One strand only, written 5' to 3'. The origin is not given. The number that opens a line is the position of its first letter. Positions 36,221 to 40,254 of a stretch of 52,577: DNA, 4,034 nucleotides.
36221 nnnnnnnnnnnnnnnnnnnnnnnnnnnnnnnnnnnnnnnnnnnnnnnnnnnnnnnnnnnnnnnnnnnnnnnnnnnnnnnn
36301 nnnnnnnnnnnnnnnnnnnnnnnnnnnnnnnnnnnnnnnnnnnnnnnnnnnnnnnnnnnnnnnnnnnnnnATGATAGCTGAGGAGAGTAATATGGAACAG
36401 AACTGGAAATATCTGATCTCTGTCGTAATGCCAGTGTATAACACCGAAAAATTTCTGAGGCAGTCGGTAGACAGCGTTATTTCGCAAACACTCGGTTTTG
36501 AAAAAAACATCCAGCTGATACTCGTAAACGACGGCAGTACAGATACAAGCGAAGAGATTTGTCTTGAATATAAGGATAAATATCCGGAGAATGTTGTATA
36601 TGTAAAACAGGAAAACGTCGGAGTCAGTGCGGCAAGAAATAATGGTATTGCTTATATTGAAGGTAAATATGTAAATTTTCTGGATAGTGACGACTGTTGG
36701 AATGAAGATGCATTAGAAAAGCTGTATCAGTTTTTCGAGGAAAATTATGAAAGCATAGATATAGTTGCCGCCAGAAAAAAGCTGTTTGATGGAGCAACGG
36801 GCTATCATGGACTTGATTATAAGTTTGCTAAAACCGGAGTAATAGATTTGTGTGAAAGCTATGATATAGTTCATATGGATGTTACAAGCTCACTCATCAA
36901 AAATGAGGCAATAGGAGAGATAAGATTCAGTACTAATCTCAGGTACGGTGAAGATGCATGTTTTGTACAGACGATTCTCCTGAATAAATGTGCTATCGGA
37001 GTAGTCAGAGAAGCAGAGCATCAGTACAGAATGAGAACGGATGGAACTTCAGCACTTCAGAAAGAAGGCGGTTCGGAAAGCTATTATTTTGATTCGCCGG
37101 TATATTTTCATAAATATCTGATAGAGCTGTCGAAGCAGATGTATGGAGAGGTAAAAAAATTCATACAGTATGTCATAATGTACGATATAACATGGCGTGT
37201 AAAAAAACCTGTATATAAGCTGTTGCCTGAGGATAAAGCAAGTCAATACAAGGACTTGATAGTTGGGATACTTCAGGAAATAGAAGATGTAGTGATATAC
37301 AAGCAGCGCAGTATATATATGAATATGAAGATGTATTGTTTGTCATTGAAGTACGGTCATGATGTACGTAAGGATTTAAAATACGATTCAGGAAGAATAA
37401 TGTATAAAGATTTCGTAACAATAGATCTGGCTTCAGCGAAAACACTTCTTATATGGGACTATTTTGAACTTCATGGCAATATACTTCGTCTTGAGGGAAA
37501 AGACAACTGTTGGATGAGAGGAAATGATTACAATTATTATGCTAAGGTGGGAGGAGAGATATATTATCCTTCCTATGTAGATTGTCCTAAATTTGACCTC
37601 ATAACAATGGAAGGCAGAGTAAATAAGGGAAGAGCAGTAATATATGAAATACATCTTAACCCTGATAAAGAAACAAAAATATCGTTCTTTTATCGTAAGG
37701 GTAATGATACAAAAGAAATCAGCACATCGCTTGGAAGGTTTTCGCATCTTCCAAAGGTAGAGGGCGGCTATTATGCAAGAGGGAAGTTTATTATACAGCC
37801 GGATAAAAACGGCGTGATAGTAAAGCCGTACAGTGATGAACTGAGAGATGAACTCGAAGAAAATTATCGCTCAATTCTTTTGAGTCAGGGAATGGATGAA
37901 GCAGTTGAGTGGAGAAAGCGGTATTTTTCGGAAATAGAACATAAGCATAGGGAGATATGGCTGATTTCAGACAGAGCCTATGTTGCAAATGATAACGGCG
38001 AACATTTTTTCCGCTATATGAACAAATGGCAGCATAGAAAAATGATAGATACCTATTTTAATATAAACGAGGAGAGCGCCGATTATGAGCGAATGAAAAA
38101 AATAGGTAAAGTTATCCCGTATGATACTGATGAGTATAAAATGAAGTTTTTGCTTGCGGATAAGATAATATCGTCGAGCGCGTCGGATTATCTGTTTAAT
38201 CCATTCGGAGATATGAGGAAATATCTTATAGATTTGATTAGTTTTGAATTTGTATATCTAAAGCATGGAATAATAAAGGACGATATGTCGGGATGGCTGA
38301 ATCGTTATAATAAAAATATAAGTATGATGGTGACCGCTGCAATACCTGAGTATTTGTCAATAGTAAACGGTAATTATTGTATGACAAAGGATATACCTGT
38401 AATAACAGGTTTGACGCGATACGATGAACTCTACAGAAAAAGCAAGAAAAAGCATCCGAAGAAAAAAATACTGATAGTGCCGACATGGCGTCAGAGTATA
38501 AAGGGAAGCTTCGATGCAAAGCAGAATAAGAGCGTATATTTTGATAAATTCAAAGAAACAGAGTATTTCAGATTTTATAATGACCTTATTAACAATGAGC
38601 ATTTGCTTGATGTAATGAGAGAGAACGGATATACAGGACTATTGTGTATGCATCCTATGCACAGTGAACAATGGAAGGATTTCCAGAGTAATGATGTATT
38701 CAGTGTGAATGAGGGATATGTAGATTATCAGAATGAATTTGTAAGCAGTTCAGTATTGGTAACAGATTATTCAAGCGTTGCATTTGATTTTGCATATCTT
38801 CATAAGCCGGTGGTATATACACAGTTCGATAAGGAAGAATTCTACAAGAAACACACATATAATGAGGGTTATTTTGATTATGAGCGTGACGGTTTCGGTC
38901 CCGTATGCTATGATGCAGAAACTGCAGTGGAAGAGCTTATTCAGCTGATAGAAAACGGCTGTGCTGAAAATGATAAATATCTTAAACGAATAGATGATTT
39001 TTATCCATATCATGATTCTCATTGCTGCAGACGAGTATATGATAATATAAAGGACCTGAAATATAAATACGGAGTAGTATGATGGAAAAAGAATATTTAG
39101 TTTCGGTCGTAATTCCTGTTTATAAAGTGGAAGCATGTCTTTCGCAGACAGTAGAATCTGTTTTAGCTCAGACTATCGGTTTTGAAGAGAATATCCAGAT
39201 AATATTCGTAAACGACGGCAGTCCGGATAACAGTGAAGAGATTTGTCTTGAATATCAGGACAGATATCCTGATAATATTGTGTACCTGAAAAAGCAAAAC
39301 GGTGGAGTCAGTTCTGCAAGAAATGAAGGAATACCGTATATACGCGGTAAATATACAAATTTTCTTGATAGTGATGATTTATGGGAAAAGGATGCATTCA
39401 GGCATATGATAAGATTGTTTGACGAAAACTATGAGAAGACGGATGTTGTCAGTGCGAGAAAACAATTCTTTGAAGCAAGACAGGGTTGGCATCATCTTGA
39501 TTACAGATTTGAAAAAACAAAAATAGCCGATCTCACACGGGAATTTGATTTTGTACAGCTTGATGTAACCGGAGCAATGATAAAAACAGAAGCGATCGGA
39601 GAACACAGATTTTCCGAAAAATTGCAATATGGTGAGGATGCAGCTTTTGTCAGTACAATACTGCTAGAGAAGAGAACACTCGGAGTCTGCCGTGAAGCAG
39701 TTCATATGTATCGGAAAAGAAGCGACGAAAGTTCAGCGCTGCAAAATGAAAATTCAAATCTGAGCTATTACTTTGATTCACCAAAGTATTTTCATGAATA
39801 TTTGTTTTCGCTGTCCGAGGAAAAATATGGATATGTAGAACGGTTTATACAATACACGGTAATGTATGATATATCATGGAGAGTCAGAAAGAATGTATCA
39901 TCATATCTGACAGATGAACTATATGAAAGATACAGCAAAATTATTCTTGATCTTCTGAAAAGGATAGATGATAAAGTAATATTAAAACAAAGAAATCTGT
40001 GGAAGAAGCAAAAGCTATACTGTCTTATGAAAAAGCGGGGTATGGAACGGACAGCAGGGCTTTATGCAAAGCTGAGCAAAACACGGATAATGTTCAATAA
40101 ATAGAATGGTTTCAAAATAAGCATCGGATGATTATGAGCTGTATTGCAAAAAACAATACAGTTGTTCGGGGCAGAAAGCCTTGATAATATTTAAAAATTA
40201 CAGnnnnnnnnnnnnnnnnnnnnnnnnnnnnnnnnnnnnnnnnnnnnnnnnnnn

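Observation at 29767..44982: Hybrid glycopolymer locus combining Stealth sugar-1-phosphate transferases with TagF-like glycerol-phosphate polymerases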

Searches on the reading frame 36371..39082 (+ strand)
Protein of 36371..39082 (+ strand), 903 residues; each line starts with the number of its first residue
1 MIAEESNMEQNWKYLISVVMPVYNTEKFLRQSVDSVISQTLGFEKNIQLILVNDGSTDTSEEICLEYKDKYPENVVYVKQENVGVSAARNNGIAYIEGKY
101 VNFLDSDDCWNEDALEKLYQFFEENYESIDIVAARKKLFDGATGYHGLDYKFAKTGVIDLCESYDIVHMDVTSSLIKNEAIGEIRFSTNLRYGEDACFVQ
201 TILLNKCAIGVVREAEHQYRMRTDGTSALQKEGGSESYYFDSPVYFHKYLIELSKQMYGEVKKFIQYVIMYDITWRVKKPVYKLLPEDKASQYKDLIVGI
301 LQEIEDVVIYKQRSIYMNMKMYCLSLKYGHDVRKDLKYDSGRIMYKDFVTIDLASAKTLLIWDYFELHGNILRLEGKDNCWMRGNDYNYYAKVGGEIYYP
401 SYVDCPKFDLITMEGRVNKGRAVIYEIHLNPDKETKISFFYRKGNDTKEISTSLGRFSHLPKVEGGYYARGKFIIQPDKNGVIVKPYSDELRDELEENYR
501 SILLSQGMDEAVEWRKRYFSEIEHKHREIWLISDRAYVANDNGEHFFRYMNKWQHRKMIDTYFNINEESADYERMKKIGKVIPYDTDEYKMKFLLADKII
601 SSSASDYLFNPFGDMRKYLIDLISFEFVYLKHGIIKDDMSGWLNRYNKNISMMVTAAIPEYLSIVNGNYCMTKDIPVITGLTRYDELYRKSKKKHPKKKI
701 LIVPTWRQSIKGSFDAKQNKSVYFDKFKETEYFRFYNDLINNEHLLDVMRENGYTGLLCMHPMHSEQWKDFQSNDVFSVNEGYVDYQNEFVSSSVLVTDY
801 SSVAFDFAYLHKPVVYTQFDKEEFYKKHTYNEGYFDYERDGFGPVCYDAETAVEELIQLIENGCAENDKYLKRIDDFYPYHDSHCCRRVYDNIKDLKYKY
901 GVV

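Call 3: search_protein_families(library=pfam, proteins=[window:36371-39082:+], max_evalue=0.01)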
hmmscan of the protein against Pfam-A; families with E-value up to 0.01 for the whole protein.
window:36371-39082:+ (903 aa): 4 families
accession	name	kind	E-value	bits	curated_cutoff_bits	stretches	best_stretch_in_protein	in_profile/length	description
PF04464.20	Glyphos_transf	-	4.2e-40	138.3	22.1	1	524-893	11-365/367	CDP-Glycerol:Poly(glycerophosphate) glycerophosphotransferase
PF00535.33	Glycos_transf_2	-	2.1e-34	119.3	23.3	1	17-147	1-128/168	Glycosyl transferase family 2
PF10111.15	Glyco_tranf_2_2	-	3.7e-13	50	27.3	1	17-120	1-104/276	Glycosyltransferase like family 2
PF13641.12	Glyco_tranf_2_3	-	2e-10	41.5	27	1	16-136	3-123/230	Glycosyltransferase like family 2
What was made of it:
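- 36371..39082 (+): g7: bifunctional GT-A (N-terminal) plus TagF-like (C-terminal) enzyme, 903 aa. Candidate polymerase. Glycos_transf_2 119 bits (residues 17-147) and Glyphos_transf 138 bits (residues 524-893) (call 3).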

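Call 7: search_protein_families(library=ncbifam, proteins=[window:36371-39082:+], max_evalue=0.001)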
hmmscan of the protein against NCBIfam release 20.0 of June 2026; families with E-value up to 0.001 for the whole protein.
window:36371-39082:+ (903 aa): 21 families
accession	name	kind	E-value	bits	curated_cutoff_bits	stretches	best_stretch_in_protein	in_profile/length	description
NF007482.0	PRK10073.1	equivalog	4.7e-29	101.5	423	1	13-125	5-113/334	glycosyltransferase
NF047683.1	TeichurnBiosyTuaG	equivalog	8.2e-24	84.6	400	1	11-128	3-117/252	teichuronic acid biosynthesis protein TuaG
NF053739.1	GlytfEpsEBac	equivalog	9.1e-19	67.5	450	1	16-195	3-178/265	glycosyltransferase EpsE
TIGR03111.1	glyc2_xrt_Gpos1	hypoth_equivalog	2e-15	56.5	363.95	1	15-127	50-161/439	TIGR03111 family XrtG-associated glycosyltransferase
NF041875.1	EPS_EpsD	equivalog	5.1e-15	55.7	370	1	16-126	1-108/325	exopolysaccharide biosynthesis glycosyltransferase EpsD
NF041394.1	GtaseAglG_Halo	equivalog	4e-14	52.6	440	1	16-134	3-115/304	glucosyl-dolichyl phosphate glucuronosyltransferase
NF050050.1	ProtGlycPglI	equivalog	1e-13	51.3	500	1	15-129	3-115/306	GalNAc(5)-diNAcBac-PP-undecaprenol beta-1,3-glucosyltransferase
TIGR03937.1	PgaC_IcaA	equivalog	3.4e-13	49.3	422.3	1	6-125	37-153/407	poly-beta-1,6-N-acetyl-D-glucosamine synthase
NF038302.1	EPS_HpsE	equivalog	6.6e-13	48.3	300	1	16-125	3-114/307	hormogonium polysaccharide biosynthesis glycosyltransferase HpsE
NF041712.1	techglyph_taseTarF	equivalog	1.7e-12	47.1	550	1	706-880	198-369/388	teichoic acid glycerol-phosphate transferase TarF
TIGR03965.1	mycofact_glyco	equivalog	2.3e-10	39.9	280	1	14-122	74-179/467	mycofactocin biosynthesis glycosyltransferase MftF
NF007986.1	PRK10714.1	equivalog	1.7e-09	37.2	529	1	16-134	8-127/316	undecaprenyl-phosphate 4-deoxy-4-formamido-L-arabinose transferase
NF007453.0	PRK10018.1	equivalog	8.5e-09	35.5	382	1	14-117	6-106/280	colanic acid biosynthesis glycosyltransferase WcaA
TIGR04009.1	wcaE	equivalog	3e-08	33.2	369.2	1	17-134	4-119/248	colanic acid biosynthesis glycosyltransferase WcaE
TIGR04017.1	WcaA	equivalog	3.2e-08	33.5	495.75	1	14-116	5-104/279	colanic acid biosynthesis glycosyltransferase WcaA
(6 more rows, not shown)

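Call 27: search_solved_structures(query=window:36371-39082:+, max_evalue=0.001)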
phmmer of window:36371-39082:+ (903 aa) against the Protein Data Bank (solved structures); distinct sequences matched with E-value up to 0.001: 28.
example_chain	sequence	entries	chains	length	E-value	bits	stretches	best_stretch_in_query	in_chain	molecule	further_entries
5hea_A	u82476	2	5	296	7.9e-27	97.1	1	15-228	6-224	Putative glycosyltransferase (GalT1)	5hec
2z87_A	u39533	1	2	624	5.2e-19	71.3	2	15-126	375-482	Chondroitin synthase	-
2z86_A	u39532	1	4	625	5.2e-19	71.3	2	15-126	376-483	Chondroitin synthase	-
3bcv_A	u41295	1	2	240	7.5e-17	64.1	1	16-126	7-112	Putative glycosyltransferase protein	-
6h1j_A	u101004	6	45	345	4.9e-15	58.1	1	15-220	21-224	Probable ss-1,3-N-acetylglucosaminyltransferase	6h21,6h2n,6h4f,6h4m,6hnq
5tze_C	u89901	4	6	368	8.3e-15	57.4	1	16-229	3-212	Glycosyl transferase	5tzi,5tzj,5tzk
3l7i_A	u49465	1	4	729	1.8e-14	56.2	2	16-115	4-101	Teichoic acid biosynthesis protein F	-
3l7j_A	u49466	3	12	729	1.8e-14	56.2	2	16-115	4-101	Teichoic acid biosynthesis protein F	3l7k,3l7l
5tz8_A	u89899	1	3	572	2.2e-14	56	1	16-228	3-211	Glycosyl transferase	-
3l7m_A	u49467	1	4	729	1.5e-13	53.2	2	16-115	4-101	Teichoic acid biosynthesis protein F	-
8vh7_A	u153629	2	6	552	1.4e-11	46.7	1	14-139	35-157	Heparosan synthase B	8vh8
8viw_A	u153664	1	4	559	1.5e-11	46.6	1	14-139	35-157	Heparosan synthase B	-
8bz4_A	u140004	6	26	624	1.5e-10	43.3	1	15-137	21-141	Glycosyltransferase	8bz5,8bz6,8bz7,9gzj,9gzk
8bz8_A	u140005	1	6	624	1.7e-10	43.1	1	15-137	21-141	Glycosyltransferase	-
6p61_A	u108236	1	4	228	1.7e-10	43.1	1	15-139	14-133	Glycosyltransferase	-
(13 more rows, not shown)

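Call 76: search_solved_structures(query=A3, max_evalue=0.001)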
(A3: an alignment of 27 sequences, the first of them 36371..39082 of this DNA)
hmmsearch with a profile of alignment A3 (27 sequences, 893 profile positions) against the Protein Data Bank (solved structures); distinct sequences matched with E-value up to 0.001: 31.
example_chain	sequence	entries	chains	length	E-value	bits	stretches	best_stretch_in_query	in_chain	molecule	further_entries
5hea_A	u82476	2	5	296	2.5e-32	115.5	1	5-221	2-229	Putative glycosyltransferase (GalT1)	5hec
3bcv_A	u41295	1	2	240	3.7e-28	101.7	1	8-214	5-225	Putative glycosyltransferase protein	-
5tze_C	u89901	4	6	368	4.6e-27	98.1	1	9-252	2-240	Glycosyl transferase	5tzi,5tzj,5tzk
3l7i_A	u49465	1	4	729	1.5e-25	93.1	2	9-345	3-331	Teichoic acid biosynthesis protein F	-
3l7j_A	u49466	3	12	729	1.5e-25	93.1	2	9-345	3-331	Teichoic acid biosynthesis protein F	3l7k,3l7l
5tz8_A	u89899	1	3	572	2.3e-25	92.5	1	9-254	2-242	Glycosyl transferase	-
2z87_A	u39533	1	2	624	4.7e-25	91.4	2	8-121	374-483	Chondroitin synthase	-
2z86_A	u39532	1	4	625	4.7e-25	91.4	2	8-121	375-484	Chondroitin synthase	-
3l7m_A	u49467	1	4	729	1.2e-23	86.8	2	9-345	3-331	Teichoic acid biosynthesis protein F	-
6h1j_A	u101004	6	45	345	1.6e-20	76.4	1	8-251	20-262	Probable ss-1,3-N-acetylglucosaminyltransferase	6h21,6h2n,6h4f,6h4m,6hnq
6p61_A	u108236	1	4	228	1e-15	60.5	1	4-139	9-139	Glycosyltransferase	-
8vh7_A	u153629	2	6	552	8.4e-14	54.2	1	6-245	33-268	Heparosan synthase B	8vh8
8viw_A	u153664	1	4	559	8.7e-14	54.2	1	6-245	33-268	Heparosan synthase B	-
8bz4_A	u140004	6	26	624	6.8e-13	51.2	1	5-213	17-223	Glycosyltransferase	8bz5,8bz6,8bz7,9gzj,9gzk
8bz8_A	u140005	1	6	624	1.2e-12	50.4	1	5-133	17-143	Glycosyltransferase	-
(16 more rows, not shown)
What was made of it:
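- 36371..39082 (+): A family profile aligns to TagF 3l7i N-domain residues 3-331 and to TarL (call 76).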

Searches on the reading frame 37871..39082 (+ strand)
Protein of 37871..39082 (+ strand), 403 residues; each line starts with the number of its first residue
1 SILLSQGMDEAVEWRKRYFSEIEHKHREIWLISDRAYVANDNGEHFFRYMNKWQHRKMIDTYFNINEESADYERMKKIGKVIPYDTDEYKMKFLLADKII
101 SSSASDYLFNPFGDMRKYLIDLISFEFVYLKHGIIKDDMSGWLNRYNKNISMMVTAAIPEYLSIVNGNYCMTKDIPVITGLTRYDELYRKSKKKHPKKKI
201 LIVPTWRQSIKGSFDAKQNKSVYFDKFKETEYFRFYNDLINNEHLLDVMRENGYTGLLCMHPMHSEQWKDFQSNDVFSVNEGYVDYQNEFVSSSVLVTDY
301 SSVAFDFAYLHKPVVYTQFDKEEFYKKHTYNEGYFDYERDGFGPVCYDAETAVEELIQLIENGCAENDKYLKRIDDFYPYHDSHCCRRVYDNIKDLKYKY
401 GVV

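Call 39: search_solved_structures(query=window:37871-39082:+, max_evalue=0.01, show_alignments=2)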
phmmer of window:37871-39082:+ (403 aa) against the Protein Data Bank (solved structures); distinct sequences matched with E-value up to 0.01: 1.
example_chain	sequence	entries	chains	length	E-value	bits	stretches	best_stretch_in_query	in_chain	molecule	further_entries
8va1_A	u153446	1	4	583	9.7e-06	28.3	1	240-393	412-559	Teichoic acid ribitol-phosphate polymerase TarL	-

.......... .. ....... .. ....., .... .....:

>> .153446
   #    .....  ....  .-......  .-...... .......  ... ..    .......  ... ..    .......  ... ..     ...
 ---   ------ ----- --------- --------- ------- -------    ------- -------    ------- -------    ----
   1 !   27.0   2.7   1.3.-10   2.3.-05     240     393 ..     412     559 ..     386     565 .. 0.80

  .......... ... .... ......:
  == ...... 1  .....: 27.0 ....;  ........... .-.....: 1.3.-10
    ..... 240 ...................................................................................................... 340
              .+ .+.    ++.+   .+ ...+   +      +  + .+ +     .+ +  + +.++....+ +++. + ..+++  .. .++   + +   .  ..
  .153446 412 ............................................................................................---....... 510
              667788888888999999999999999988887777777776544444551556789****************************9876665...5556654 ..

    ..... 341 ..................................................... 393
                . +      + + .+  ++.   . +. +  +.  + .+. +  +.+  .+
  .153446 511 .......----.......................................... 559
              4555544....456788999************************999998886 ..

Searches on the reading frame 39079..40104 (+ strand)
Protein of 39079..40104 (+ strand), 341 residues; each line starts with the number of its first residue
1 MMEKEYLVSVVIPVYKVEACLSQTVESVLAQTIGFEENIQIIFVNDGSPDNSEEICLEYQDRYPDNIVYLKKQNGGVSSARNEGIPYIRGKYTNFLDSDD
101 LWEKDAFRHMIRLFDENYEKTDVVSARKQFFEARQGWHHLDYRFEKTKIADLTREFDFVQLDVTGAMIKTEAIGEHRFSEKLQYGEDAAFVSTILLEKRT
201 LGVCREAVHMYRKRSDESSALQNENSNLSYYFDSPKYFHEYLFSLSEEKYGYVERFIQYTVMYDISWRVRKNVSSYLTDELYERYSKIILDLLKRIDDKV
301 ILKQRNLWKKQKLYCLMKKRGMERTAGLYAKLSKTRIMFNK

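Call 3: search_protein_families(library=pfam, proteins=[window:39079-40104:+], max_evalue=0.01)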
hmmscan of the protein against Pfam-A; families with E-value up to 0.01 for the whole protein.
window:39079-40104:+ (341 aa): 3 families
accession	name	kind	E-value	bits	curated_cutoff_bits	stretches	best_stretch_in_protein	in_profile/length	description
PF00535.33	Glycos_transf_2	-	1.3e-32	113.5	23.3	1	9-151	1-142/168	Glycosyl transferase family 2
PF13641.12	Glyco_tranf_2_3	-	3.4e-16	60.4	27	1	8-171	3-169/230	Glycosyltransferase like family 2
PF10111.15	Glyco_tranf_2_2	-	2.8e-13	50.4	27.3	1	9-114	1-106/276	Glycosyltransferase like family 2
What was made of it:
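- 39079..40104 (+): g8: stand-alone GT-A glycosyltransferase (341 aa), a paralogue of the N-terminal modules of g7 and g9. Glycos_transf_2 113.5 bits (call 3).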

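Call 7: search_protein_families(library=ncbifam, proteins=[window:39079-40104:+], max_evalue=0.001)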
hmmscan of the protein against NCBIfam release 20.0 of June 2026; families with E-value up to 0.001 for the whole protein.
window:39079-40104:+ (341 aa): 17 families
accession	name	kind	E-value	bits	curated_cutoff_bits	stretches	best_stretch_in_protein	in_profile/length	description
NF007482.0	PRK10073.1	equivalog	3.2e-26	92.1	423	1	1-128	1-122/334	glycosyltransferase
NF047683.1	TeichurnBiosyTuaG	equivalog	8e-19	68.3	400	1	1-117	1-114/252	teichuronic acid biosynthesis protein TuaG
TIGR03111.1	glyc2_xrt_Gpos1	hypoth_equivalog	6.3e-16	58.2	363.95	1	8-124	51-169/439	TIGR03111 family XrtG-associated glycosyltransferase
TIGR03937.1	PgaC_IcaA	equivalog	1.1e-14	54.3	422.3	1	4-119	43-155/407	poly-beta-1,6-N-acetyl-D-glucosamine synthase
NF050050.1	ProtGlycPglI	equivalog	8.8e-14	51.6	500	1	8-229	4-218/306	GalNAc(5)-diNAcBac-PP-undecaprenol beta-1,3-glucosyltransferase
NF053739.1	GlytfEpsEBac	equivalog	1.7e-13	50.2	450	1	8-191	3-182/265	glycosyltransferase EpsE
NF041875.1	EPS_EpsD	equivalog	1.2e-11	44.6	370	1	8-107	1-97/325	exopolysaccharide biosynthesis glycosyltransferase EpsD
NF041394.1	GtaseAglG_Halo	equivalog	1.5e-11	44.1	440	1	8-126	3-115/304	glucosyl-dolichyl phosphate glucuronosyltransferase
NF038302.1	EPS_HpsE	equivalog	4.6e-11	42.3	300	1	8-123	3-119/307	hormogonium polysaccharide biosynthesis glycosyltransferase HpsE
TIGR03965.1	mycofact_glyco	equivalog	6.7e-10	38.4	280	1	7-116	75-181/467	mycofactocin biosynthesis glycosyltransferase MftF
NF007986.1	PRK10714.1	equivalog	2.4e-09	36.7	529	1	7-129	7-127/316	undecaprenyl-phosphate 4-deoxy-4-formamido-L-arabinose transferase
TIGR04009.1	wcaE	equivalog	3.3e-07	29.8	369.2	1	7-117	2-110/248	colanic acid biosynthesis glycosyltransferase WcaE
NF047588.1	GlcsyltransPgfSStrep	equivalog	1.5e-06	27.7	500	1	8-129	3-122/308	glycosyltransferase PgfS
NF038299.1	EPS_HpsN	equivalog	3.6e-06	26.2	425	1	7-119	2-111/317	hormogonium polysaccharide biosynthesis glycosyltransferase HpsN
TIGR04283.1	glyco_like_mftF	equivalog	6e-06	26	182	1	8-119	1-102/221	TIGR04283 family arsenosugar biosynthesis glycosyltransferase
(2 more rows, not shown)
